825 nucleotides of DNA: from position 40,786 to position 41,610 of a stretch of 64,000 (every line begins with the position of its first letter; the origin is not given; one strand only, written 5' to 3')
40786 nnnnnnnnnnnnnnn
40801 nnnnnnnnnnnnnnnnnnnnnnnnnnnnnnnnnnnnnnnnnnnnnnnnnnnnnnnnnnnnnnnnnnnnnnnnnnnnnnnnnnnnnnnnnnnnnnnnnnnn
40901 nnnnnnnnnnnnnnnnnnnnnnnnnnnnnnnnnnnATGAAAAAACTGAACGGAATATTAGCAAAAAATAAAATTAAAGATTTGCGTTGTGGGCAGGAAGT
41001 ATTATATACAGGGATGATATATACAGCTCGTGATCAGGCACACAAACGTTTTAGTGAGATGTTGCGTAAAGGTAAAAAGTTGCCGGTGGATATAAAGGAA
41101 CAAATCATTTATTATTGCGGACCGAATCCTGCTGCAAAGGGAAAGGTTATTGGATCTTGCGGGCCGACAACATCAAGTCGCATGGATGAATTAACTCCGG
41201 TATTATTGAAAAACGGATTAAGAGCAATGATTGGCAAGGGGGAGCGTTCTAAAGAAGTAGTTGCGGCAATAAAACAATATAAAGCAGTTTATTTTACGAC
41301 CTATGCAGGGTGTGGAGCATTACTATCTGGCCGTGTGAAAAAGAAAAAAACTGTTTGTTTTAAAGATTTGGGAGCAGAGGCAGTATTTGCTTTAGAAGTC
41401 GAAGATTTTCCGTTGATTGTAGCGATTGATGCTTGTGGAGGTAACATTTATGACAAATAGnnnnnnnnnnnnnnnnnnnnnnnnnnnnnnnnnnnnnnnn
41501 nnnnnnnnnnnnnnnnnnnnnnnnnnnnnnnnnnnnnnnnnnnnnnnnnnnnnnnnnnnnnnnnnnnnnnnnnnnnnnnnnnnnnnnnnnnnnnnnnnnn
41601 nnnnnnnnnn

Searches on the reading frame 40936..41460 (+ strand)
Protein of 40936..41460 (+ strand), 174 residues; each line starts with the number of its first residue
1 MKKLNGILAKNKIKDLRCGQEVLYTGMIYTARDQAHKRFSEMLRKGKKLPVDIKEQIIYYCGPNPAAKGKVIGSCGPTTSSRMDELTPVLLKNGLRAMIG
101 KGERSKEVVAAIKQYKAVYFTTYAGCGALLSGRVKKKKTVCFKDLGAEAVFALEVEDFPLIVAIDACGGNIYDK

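Call 41: search_protein_families(library=pfam, proteins=[window:40936-41460:+], max_evalue=0.0001)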
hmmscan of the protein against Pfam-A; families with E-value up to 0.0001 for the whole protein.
window:40936-41460:+ (174 aa): 1 family
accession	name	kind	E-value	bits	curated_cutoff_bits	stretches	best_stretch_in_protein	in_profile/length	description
PF05683.17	Fumerase_C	-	4.7e-54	183.3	22.2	1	7-173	34-203/205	Fumarase C-terminus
